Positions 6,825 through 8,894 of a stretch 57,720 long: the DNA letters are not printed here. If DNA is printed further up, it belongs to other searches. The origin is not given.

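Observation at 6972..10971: Two tandem paralogous Tat-signal proteins of unrecognised family, wedged between the Wzx flippase and the Wzy/O-antigen-ligase-like gene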

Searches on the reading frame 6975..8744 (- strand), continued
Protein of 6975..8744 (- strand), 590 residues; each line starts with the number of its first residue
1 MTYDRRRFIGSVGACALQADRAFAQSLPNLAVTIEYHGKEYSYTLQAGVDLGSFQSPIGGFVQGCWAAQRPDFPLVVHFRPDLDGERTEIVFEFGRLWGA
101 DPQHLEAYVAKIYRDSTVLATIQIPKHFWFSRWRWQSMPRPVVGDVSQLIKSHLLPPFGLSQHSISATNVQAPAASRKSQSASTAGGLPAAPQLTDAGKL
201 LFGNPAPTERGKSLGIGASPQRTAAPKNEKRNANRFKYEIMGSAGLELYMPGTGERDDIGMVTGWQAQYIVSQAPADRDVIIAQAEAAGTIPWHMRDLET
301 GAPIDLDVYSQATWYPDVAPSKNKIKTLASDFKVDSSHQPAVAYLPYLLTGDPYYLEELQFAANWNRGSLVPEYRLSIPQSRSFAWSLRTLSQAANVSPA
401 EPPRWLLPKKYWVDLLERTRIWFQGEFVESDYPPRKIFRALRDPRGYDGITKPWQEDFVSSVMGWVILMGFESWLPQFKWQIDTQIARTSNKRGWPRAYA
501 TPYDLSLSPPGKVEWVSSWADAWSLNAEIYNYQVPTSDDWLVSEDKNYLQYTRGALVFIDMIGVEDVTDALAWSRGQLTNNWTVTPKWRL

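Call 29: search_protein_families(library=pfam, proteins=[L017:1580-2671:+, L017:2691-3497:+, L017:3512-4486:+, L017:4691-7579:+, L017:7626-8105:-, L017:8238-9683:-, L017:11698-12786:-, L017:12850-13875:+, L017:13924-14979:-, L017:15775-17262:+], max_evalue=0.001)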
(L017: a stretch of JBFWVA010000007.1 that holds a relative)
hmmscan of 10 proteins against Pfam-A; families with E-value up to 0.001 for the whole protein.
L017:1580-2671:+ (363 aa): 0 families

L017:2691-3497:+ (268 aa): 0 families

L017:3512-4486:+ (324 aa): 3 families
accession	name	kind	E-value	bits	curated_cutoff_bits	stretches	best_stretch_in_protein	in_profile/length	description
PF00107.32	ADH_zinc_N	-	2e-24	86.4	31.8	1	152-260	1-109/129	Zinc-binding dehydrogenase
PF13602.12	ADH_zinc_N_2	-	3.7e-17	63.9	27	1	185-321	2-133/134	Zinc-binding dehydrogenase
PF08240.17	ADH_N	-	1.5e-14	54.6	23.5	1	27-111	1-104/104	Alcohol dehydrogenase GroES-like domain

L017:4691-7579:+ (962 aa): 2 families
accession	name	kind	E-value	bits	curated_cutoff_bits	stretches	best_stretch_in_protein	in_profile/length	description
PF00593.30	TonB_dep_Rec_b-barrel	-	4.2e-31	109.7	27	1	404-921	42-436/436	TonB dependent receptor-like, beta-barrel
PF07715.20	Plug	-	1.3e-16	61.5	23.9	1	62-177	4-107/107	TonB-dependent Receptor Plug Domain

L017:7626-8105:- (159 aa): 7 families
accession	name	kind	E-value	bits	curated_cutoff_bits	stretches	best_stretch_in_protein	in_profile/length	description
PF01037.27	AsnC_trans_reg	-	1.5e-19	70.1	25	1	76-148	3-72/73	Lrp/AsnC ligand binding domain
PF13412.12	HTH_24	-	5.7e-19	67.9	21.9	1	8-54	1-47/48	Winged helix-turn-helix DNA-binding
PF13404.12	HTH_AsnC-type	-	2.4e-17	62.9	27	1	8-49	1-42/42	AsnC-type helix-turn-helix domain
PF12840.13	HTH_20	-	3.4e-05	24.2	27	1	14-52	8-46/51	Helix-turn-helix domain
PF01047.28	MarR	-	9.1e-05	22.7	24.6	1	14-57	7-50/59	MarR family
PF08222.17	HTH_CodY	-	0.00027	20.9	27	1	22-54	2-34/61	CodY helix-turn-helix domain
PF09339.16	HTH_IclR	-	0.00092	19.4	22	0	15-54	8-48/52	IclR helix-turn-helix domain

L017:8238-9683:- (481 aa): 1 family
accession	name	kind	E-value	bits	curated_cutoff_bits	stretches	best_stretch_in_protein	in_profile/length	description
PF04230.19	PS_pyruv_trans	-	2.3e-18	67.5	25.3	1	118-388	1-279/280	Polysaccharide pyruvyl transferase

L017:11698-12786:- (362 aa): 3 families
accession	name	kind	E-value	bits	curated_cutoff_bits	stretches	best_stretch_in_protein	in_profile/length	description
PF13489.12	Methyltransf_23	-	4.8e-09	36.6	27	1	103-318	8-163/164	Methyltransferase domain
PF02353.26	CMAS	-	0.00016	21.5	27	0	212-268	119-175/273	Mycolic acid cyclopropane synthetase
PF13649.12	Methyltransf_25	-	0.00075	20.6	27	0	212-254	53-97/97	Methyltransferase domain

L017:12850-13875:+ (341 aa): 1 family
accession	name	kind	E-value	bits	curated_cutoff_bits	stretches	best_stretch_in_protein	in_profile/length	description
PF00082.27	Peptidase_S8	-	2e-29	103.2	21.8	1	75-320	1-274/288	Subtilase family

L017:13924-14979:- (351 aa): 1 family
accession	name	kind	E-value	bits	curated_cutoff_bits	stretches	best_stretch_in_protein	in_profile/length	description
PF13391.12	HNH_2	-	1.8e-10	41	21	1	234-283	1-66/66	HNH endonuclease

L017:15775-17262:+ (495 aa): 2 families
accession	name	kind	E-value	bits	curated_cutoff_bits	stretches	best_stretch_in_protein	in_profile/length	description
PF05235.19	CHAD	-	5.3e-45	154.6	25.6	1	227-450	1-227/228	CHAD domain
PF01928.26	CYTH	-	3e-13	50.4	23.2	1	1-184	1-166/179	CYTH domain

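Call 32: search_protein_families(library=pfam, proteins=[L034:13988-16879:-, L003:7107-9728:-, L055:7916-11560:+, L041:9818-12001:+, L003:2833-3930:+, L023:13985-16192:+, L036:20031-21512:-, L033:5834-6880:+, L019:7712-8866:+], max_evalue=0.01)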
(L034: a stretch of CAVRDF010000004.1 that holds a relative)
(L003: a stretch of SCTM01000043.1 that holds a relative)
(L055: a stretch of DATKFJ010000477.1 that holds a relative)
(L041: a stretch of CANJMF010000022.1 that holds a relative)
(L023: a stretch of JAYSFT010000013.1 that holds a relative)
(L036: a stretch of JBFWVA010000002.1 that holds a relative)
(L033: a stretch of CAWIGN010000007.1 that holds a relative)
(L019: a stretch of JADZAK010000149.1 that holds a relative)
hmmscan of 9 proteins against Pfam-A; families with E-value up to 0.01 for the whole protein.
L034:13988-16879:- (963 aa): 1 family
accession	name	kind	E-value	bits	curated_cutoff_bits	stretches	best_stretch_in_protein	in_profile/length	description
PF00353.25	HemolysinCabind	-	7.1e-05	23.1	23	1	835-867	1-33/36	RTX calcium-binding nonapeptide repeat (4 copies)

L003:7107-9728:- (873 aa): 1 family
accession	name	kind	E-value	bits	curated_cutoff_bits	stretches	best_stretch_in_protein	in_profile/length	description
PF19501.5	PcRGLX_1st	-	4e-09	36.6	22.1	1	218-273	17-73/83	PcRGLX-like N-terminal RIFT barrel domain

L055:7916-11560:+ (1214 aa): 3 families
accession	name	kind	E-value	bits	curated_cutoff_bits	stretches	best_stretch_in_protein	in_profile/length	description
PF22058.2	X25_BaPul_like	-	4e-09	36.9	27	0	276-302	29-55/87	Pullulanase X25 domain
PF17962.7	bMG6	-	0.00064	20.3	23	0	41-76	67-101/112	Bacterial macroglobulin domain 6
PF07495.19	Y_Y_Y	-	0.01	16.2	26.6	0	60-83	35-58/65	Y_Y_Y domain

L041:9818-12001:+ (727 aa): 0 families

L003:2833-3930:+ (365 aa): 2 families
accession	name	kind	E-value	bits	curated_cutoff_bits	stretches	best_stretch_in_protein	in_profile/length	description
PF01757.29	Acyl_transf_3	-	1.3e-25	90.6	31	1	6-320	3-319/326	Acyltransferase domain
PF10129.15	OpgC_C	-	0.003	17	21.4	1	8-103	6-97/358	OpgC protein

L023:13985-16192:+ (735 aa): 14 families
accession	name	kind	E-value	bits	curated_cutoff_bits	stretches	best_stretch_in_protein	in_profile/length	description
PF01370.27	Epimerase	-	2.4e-31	109.4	20.9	1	415-641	2-239/240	NAD dependent epimerase/dehydratase family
PF01408.29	GFO_IDH_MocA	-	5.2e-22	79.2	24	1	37-149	1-113/120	Oxidoreductase family, NAD-binding Rossmann fold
PF13460.12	NAD_binding_10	-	1.4e-21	77.7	27.2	1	418-586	1-150/184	NAD(P)H-binding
PF01073.25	3Beta_HSD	-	4.5e-20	72.3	22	1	416-630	2-230/280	3-beta hydroxysteroid dehydrogenase/isomerase family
PF05368.20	NmrA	-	1.6e-13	51.4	27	1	413-520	4-104/298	NmrA-like family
PF16363.11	GDP_Man_Dehyd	-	5.1e-10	39.7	27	1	416-578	2-179/332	GDP-mannose 4,6 dehydratase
PF03435.24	Sacchrp_dh_NADP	-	9.8e-09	36.1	25.1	2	39-126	1-96/129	Saccharopine dehydrogenase NADP binding domain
PF07993.18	NAD_binding_4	-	2.8e-08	33.7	20.1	1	493-601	106-220/258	Male sterility protein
PF22725.1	GFO_IDH_MocA_C3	-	1.2e-07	32.2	27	1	165-260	1-94/124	GFO/IDH/MocA C-terminal domain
PF03807.23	F420_oxidored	-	5.3e-06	27.4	21.6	0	38-116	1-77/94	NADP oxidoreductase coenzyme F420-dependent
PF00106.31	adh_short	-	0.00018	21.5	26.6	1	414-477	3-71/195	short chain dehydrogenase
PF04321.23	RmlD_sub_bind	-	0.00022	20.8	27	1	414-585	3-154/287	RmlD substrate binding domain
PF02423.21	OCD_Mu_crystall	-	0.0038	16.7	24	1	32-81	125-174/314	Ornithine cyclodeaminase/mu-crystallin family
PF01488.26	Shikimate_DH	-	0.0039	17.7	24.3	0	35-95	11-74/138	Shikimate / quinate 5-dehydrogenase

L036:20031-21512:- (493 aa): 25 families
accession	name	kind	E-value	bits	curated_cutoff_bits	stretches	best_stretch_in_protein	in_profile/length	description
PF14559.12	TPR_19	-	4.7e-25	88.1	25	3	41-102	2-62/68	Tetratricopeptide repeat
PF13431.12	TPR_17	-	2.4e-23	80.8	24.4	1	87-118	2-33/34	Tetratricopeptide repeat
PF13432.12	TPR_16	-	1.8e-22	79.8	32.7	3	37-97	4-64/65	Tetratricopeptide repeat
PF13428.12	TPR_14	-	2.4e-22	77.6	23.5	2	65-106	2-43/44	Tetratricopeptide repeat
PF07719.23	TPR_2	-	3.4e-22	77.1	27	2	66-97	3-34/34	Tetratricopeptide repeat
PF23914.1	TPR_CcmH_CycH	-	1e-21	77.8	42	2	23-122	43-145/158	Cytochrome c-type biogenesis protein H TPR domain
PF13181.12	TPR_8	-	1.5e-17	62.6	25.7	0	67-97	4-34/34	Tetratricopeptide repeat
PF00515.34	TPR_1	-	3e-13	49.4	27.8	0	104-130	7-33/34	Tetratricopeptide repeat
PF13424.12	TPR_12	-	5.9e-11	42.8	30.1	1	64-126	2-73/77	Tetratricopeptide repeat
PF13371.12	TPR_9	-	2.4e-10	40.7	35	1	385-447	3-65/73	Tetratricopeptide repeat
PF13174.12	TPR_6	-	7.9e-09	36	26.3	0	449-472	4-27/33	Tetratricopeptide repeat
PF12895.13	ANAPC3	-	1.8e-08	35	27.2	0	394-471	6-82/82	Anaphase-promoting complex, cyclosome, subunit 3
PF13414.12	TPR_11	-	4.4e-08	33.1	26.8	0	77-112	7-42/42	TPR repeat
PF16918.11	PknG_TPR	-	7e-08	32.1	27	1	35-120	133-217/340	Protein kinase G tetratricopeptide repeat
PF13176.12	TPR_7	-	1.3e-06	28.5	27.9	0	100-130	1-33/36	Tetratricopeptide repeat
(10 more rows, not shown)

L033:5834-6880:+ (348 aa): 12 families
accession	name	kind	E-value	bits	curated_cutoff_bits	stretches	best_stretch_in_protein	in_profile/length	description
PF01370.27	Epimerase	-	4.7e-61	206.7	20.9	1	17-266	1-240/240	NAD dependent epimerase/dehydratase family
PF16363.11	GDP_Man_Dehyd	-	6.7e-51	174.1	27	1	18-321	1-324/332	GDP-mannose 4,6 dehydratase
PF01073.25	3Beta_HSD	-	3.6e-16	59.5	22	1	18-167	1-158/280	3-beta hydroxysteroid dehydrogenase/isomerase family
PF04321.23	RmlD_sub_bind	-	8.4e-16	58.3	27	1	15-170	1-140/287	RmlD substrate binding domain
PF02719.21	Polysacc_synt_2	-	1.7e-15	57.4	20.2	1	17-188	1-174/293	Polysaccharide biosynthesis protein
PF07993.18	NAD_binding_4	-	3.6e-11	43.1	20.1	1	58-197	62-219/258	Male sterility protein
PF05368.20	NmrA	-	1.1e-09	38.7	27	1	16-132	4-108/298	NmrA-like family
PF13460.12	NAD_binding_10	-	5.1e-07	30.2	27.2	1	21-139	1-106/184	NAD(P)H-binding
PF08659.16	KR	-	1e-06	29.2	22.6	1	17-138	3-144/180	KR domain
PF02254.24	TrkA_N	-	1.2e-05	26.1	23.8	1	22-88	5-70/116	TrkA-N domain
PF00106.31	adh_short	-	0.00014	21.8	26.6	1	17-89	3-86/195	short chain dehydrogenase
PF03435.24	Sacchrp_dh_NADP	-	0.006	17.3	25.1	0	18-92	2-80/129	Saccharopine dehydrogenase NADP binding domain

L019:7712-8866:+ (384 aa): 0 families

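Call 33: search_solved_structures(query=L003:7107-9728:-, max_evalue=10, show_alignments=2)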
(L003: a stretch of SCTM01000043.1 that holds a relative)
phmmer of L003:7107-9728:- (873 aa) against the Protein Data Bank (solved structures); distinct sequences matched with E-value up to 10: 1.
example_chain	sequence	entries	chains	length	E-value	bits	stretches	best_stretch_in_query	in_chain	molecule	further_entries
1gkg_A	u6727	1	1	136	0.45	11.9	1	134-210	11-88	COMPLEMENT RECEPTOR TYPE 1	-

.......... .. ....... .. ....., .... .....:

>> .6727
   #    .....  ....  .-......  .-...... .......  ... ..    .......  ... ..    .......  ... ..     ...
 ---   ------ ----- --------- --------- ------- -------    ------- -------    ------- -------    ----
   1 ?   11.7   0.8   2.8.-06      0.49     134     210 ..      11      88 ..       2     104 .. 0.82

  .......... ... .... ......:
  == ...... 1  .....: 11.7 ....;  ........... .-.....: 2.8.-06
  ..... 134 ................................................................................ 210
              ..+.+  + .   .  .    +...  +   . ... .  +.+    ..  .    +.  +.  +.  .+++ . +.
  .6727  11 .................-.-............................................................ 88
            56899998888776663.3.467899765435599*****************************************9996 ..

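Call 34: search_solved_structures(query=L034:13988-16879:-, max_evalue=10, show_alignments=1)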
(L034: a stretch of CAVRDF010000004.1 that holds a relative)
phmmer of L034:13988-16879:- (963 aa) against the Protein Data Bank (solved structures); distinct sequences matched with E-value up to 10: 59.
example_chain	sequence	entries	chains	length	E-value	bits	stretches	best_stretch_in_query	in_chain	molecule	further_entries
7usl_C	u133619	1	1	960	1.9e-09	39.6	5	828-880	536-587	Bifunctional hemolysin-adenylate cyclase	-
7rah_E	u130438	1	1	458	5.8e-07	31.3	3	828-879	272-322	Bifunctional adenylate cyclase toxin/hemolysin CyaA,Bifunctional adenylate cyclase toxin/h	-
2zj7_A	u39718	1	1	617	1.1e-06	30.4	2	831-957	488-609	Lipase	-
3hbu_P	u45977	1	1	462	1.1e-05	27.1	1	814-868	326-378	Secreted protease C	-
3hb2_P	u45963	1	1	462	1.2e-05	26.9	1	814-868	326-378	Secreted protease C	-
3hbv_P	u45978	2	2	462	1.3e-05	26.8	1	814-868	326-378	Secreted protease C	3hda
1go8_P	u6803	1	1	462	1.3e-05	26.8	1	814-868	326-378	PROTEASE C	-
1k7q_A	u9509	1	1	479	1.3e-05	26.8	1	814-868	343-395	SECRETED PROTEASE C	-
1go7_P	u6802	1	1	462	1.3e-05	26.8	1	814-868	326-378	PROTEASE C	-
1k7g_A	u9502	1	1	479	1.4e-05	26.8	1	814-868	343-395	secreted protease C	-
1k7i_A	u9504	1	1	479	1.4e-05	26.7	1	814-868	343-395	secreted protease C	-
2zj6_A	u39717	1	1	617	4.3e-05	25.1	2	831-957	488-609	Lipase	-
2z8x_A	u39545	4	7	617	4.4e-05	25.1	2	831-957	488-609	Lipase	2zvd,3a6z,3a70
2z8z_A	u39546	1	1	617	5.7e-05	24.7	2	831-957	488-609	Lipase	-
2qua_A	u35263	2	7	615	0.00013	23.6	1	829-955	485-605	Extracellular lipase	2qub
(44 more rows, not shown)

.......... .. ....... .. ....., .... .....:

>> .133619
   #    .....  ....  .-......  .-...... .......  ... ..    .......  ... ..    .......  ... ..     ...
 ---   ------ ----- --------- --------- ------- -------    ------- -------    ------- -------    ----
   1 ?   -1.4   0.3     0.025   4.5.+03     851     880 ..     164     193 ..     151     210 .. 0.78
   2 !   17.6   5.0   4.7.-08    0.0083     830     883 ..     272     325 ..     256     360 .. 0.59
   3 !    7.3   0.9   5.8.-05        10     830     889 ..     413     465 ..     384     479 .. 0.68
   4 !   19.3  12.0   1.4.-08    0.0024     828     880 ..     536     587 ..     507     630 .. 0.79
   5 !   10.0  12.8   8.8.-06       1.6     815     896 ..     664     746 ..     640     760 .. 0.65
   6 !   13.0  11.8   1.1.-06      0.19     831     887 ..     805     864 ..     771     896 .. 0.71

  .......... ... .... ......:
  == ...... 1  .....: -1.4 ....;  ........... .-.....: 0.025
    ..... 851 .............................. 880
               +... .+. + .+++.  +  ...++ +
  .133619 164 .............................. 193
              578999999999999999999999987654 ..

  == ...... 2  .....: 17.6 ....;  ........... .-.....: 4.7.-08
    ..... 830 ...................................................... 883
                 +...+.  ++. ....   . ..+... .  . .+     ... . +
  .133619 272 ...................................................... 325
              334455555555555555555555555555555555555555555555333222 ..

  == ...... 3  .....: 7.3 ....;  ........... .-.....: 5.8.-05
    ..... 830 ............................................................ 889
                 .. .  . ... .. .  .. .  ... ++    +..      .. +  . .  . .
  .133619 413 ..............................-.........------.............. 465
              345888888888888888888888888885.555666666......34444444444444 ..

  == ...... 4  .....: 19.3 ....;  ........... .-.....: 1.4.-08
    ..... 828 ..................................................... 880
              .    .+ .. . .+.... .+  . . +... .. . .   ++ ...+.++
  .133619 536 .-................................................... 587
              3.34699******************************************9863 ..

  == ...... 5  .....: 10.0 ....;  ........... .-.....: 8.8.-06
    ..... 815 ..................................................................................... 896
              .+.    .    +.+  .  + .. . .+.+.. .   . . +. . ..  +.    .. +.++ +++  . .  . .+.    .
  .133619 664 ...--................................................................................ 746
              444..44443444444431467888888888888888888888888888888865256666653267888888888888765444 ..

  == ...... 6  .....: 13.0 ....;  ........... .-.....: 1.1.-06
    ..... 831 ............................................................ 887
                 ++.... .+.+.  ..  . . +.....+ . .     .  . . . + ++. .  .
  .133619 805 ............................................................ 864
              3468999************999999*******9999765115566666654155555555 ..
